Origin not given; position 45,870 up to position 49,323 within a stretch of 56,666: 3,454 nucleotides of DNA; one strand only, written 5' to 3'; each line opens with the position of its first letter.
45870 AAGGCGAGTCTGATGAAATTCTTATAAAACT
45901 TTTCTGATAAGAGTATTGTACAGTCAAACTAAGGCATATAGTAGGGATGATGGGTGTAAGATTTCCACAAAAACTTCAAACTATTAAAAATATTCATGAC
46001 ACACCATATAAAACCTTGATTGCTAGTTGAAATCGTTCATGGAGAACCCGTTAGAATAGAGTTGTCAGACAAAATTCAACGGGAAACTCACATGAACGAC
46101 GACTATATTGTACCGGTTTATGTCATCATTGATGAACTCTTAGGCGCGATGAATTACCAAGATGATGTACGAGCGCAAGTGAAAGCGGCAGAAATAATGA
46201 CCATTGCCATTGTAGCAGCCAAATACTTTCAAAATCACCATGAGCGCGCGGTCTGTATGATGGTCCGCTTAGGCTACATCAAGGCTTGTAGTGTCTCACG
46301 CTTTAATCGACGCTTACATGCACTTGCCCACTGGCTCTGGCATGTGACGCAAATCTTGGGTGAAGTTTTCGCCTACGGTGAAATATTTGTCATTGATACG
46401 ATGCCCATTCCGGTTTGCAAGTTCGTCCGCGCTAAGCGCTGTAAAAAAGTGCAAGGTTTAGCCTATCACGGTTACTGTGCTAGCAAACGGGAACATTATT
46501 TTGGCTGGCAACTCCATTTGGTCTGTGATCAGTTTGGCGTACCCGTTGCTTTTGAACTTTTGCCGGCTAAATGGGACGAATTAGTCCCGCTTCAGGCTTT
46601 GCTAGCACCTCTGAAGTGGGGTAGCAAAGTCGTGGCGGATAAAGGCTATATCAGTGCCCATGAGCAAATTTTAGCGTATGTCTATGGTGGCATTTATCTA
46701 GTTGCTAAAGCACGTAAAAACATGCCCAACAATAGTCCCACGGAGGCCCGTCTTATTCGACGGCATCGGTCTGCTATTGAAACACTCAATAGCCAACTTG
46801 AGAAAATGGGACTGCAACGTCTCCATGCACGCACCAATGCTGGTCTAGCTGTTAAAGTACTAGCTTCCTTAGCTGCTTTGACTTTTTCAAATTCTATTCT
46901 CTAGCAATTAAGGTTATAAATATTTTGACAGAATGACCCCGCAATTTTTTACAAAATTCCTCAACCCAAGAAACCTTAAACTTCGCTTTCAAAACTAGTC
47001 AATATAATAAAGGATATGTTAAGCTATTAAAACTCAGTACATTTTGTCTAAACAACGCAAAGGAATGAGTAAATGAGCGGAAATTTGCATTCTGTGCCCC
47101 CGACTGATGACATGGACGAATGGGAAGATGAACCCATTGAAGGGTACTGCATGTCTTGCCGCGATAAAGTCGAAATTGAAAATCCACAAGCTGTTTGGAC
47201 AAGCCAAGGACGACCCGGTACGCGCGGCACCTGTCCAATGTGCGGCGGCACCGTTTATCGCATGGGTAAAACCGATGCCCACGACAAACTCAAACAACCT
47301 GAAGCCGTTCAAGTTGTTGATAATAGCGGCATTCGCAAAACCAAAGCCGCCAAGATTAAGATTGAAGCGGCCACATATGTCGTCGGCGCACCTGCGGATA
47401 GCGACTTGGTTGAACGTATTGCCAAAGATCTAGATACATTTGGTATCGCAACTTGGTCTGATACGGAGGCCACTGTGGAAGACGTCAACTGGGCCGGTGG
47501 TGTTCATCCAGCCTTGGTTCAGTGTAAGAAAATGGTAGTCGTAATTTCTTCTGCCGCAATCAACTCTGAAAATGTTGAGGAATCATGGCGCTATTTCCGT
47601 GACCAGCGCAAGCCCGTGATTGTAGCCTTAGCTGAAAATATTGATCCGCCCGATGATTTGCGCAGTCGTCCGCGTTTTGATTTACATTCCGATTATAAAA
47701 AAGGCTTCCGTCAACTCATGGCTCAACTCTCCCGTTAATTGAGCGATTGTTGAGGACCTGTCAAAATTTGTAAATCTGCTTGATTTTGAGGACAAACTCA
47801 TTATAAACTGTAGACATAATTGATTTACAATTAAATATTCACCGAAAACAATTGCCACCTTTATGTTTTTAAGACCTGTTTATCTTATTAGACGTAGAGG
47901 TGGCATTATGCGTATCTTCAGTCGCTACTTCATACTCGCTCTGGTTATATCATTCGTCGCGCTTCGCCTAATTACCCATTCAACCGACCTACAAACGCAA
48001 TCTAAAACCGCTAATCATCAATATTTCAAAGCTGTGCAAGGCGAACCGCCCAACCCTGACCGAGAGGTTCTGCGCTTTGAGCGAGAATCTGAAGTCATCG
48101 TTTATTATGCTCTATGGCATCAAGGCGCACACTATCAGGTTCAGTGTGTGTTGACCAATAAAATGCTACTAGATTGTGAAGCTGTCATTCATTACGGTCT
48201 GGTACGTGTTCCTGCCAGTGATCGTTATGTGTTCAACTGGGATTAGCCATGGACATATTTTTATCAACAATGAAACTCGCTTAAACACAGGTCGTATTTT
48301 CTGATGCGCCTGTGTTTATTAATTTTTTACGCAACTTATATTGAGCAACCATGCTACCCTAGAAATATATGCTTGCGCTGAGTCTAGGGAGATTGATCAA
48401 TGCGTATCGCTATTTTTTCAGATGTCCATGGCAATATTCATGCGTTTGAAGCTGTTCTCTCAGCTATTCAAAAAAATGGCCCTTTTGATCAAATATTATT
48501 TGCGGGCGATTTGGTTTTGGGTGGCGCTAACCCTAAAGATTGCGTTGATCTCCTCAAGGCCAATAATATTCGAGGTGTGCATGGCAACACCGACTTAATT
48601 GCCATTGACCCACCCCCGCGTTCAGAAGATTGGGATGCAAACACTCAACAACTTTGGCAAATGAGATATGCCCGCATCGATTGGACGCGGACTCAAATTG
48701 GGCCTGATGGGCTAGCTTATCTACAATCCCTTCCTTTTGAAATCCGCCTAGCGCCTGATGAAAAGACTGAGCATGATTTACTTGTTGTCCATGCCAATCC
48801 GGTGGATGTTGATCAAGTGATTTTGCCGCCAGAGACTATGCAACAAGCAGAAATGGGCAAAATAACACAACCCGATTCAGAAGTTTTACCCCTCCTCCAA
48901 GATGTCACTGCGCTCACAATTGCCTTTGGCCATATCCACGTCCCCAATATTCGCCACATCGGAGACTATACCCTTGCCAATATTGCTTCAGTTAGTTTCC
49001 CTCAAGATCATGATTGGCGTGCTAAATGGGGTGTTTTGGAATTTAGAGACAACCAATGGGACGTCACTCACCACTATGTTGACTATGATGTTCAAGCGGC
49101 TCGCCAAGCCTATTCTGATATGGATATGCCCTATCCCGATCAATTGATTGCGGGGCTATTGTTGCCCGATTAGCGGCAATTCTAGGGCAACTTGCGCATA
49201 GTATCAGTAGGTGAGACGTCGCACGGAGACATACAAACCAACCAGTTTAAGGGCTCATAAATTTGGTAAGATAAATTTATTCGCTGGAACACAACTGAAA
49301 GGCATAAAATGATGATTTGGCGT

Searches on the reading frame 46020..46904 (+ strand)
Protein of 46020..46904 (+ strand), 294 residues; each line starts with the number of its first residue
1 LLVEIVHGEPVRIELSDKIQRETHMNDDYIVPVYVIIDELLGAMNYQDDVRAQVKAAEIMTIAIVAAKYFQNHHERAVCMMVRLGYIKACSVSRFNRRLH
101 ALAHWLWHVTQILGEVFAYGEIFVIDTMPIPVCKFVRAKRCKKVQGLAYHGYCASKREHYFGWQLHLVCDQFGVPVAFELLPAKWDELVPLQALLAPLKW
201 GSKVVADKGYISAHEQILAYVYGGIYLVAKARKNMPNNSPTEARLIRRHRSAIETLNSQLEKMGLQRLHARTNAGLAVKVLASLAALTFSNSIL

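Call 54: search_protein_families(library=pfam, proteins=[window:46020-46904:+], max_evalue=0.0001)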
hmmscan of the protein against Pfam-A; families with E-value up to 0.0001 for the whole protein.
window:46020-46904:+ (294 aa): 2 families
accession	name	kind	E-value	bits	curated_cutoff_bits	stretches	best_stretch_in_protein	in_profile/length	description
PF13612.12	DDE_Tnp_1_3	-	2.3e-18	67.1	27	1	121-271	6-151/155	Transposase DDE domain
PF01609.27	DDE_Tnp_1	-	4.4e-14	53.2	23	1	121-288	5-199/200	Transposase DDE domain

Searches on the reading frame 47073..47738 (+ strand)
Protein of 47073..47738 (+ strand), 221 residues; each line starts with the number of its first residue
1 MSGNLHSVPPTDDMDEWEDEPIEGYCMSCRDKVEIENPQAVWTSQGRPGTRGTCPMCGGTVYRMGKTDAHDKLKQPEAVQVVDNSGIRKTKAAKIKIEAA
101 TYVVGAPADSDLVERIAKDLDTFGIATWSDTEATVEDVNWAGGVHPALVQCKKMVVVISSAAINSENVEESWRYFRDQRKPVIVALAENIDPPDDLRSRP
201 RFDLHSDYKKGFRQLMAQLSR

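Call 54: search_protein_families(library=pfam, proteins=[window:47073-47738:+], max_evalue=0.0001)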
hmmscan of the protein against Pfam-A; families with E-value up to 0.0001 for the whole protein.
window:47073-47738:+ (221 aa): 2 families
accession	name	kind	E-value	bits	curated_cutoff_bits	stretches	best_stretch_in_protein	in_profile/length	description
PF18930.5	DUF5679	-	5.9e-15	55.6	27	1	25-64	1-40/40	Domain of unknown function (DUF5679)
PF13676.11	TIR_2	-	1e-14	55.5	28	1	106-216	6-122/122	TIR domain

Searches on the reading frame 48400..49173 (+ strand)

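Call 54: search_protein_families(library=pfam, proteins=[window:48400-49173:+], max_evalue=0.0001)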
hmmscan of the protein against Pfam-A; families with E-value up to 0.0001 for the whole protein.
window:48400-49173:+ (257 aa): 2 families
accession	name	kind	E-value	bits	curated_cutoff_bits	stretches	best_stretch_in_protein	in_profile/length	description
PF12850.12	Metallophos_2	-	1.6e-15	57.8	27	1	1-215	1-151/154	Calcineurin-like phosphoesterase superfamily domain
PF00149.33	Metallophos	-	3.4e-15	57.4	21.5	1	1-182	1-191/191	Calcineurin-like phosphoesterase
